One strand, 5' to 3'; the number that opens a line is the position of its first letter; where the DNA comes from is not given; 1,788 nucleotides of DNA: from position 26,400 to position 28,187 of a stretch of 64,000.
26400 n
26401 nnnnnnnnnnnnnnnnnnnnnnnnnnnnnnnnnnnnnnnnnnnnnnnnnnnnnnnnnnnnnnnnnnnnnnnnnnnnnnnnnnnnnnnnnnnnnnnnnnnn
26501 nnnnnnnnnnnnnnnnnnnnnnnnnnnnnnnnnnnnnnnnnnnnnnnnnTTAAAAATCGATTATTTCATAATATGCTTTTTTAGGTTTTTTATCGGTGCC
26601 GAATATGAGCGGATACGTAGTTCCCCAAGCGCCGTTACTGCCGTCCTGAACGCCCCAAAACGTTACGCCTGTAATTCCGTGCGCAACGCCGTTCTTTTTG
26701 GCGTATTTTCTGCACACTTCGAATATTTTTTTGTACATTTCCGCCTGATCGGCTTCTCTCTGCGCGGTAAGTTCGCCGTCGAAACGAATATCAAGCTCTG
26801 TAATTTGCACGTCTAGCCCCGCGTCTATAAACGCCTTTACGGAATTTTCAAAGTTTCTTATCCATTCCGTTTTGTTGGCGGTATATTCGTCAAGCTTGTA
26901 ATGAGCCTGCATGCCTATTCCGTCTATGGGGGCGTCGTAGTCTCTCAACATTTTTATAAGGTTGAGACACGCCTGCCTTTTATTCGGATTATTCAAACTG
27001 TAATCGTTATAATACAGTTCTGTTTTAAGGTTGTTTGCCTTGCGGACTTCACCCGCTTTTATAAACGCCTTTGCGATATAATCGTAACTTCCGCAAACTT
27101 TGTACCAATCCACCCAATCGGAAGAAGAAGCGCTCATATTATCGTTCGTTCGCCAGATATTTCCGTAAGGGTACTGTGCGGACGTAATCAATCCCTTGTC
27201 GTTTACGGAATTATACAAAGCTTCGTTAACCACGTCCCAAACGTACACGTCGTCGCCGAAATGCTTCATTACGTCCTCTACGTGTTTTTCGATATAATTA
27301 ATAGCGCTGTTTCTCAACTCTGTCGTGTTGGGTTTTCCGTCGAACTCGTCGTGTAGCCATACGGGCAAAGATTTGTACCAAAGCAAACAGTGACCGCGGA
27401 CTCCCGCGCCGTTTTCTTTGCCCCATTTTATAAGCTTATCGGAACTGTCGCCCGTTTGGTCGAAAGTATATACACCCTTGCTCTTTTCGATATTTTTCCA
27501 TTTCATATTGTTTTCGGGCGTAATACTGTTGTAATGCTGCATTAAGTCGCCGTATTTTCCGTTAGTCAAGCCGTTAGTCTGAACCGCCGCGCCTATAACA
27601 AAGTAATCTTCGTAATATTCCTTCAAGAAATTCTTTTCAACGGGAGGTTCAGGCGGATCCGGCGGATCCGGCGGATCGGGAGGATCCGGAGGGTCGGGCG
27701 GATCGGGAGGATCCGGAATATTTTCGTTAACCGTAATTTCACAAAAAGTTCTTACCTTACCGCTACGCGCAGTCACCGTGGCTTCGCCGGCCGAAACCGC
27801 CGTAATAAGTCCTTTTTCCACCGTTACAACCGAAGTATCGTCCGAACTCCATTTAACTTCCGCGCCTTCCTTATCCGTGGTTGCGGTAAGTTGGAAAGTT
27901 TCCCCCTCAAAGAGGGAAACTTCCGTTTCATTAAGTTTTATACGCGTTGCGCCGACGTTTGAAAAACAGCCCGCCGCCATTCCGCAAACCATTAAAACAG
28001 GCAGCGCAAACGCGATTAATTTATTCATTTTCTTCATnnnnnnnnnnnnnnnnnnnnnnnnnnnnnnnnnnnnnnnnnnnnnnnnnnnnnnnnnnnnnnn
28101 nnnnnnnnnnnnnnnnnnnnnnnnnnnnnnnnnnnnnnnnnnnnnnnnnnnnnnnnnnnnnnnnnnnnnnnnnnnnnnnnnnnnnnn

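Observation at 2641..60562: Four paralogous giant surface-protein genes occupy two thirds of the window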

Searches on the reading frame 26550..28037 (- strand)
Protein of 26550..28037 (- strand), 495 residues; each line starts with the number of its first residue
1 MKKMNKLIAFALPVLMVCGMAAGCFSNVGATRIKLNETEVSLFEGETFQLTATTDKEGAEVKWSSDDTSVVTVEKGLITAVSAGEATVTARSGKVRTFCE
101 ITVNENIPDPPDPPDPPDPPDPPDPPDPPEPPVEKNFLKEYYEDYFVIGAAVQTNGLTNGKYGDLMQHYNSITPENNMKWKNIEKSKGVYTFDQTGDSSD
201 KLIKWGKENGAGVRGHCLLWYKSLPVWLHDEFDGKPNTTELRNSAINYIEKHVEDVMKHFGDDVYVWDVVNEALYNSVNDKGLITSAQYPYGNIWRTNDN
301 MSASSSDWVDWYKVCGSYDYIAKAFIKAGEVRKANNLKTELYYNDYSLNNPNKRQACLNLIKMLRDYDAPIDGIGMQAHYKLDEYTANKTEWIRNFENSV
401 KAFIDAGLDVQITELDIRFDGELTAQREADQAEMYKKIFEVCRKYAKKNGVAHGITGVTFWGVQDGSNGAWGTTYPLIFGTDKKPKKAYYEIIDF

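Call 10: search_protein_families(library=pfam, proteins=[window:26550-28037:-], max_evalue=0.001)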
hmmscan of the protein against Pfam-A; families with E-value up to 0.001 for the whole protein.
window:26550-28037:- (495 aa): 3 families
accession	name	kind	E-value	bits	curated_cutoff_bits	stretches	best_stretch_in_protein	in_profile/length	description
PF00331.26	Glyco_hydro_10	-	1.1e-70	238.8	22.1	1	138-494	2-310/311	Glycosyl hydrolase family 10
PF02368.24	Big_2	-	2.9e-11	43.6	22.8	1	31-95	3-71/79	Bacterial Ig-like domain (group 2)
PF22359.2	Big-like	-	6.9e-05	23.5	27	1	65-104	7-47/48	Bacterial Ig-like domain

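Call 15: find_encoding_contigs(protein=window:26550-28037:-, flank=2000, max_places=5)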
Protein window:26550-28037:- (495 aa): 3 contigs read that carry it; 2 places shown.
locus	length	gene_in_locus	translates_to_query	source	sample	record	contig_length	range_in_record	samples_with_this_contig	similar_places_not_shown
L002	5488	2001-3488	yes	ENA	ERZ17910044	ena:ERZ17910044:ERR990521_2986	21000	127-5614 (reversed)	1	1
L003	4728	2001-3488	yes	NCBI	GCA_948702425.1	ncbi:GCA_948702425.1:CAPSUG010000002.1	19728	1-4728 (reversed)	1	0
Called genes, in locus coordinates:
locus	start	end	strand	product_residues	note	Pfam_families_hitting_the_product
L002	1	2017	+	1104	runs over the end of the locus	PF01915:Glyco_hydro_3_C, PF14310:Fn3-like, PF00933:Glyco_hydro_3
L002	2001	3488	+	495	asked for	-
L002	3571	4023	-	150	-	PF01381:HTH_3 (faint)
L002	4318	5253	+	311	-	PF14659:Phage_int_SAM_3, PF00589:Phage_integrase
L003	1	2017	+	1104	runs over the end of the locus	PF01915:Glyco_hydro_3_C, PF14310:Fn3-like, PF00933:Glyco_hydro_3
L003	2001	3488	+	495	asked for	-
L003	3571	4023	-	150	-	PF01381:HTH_3 (faint)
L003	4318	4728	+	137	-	?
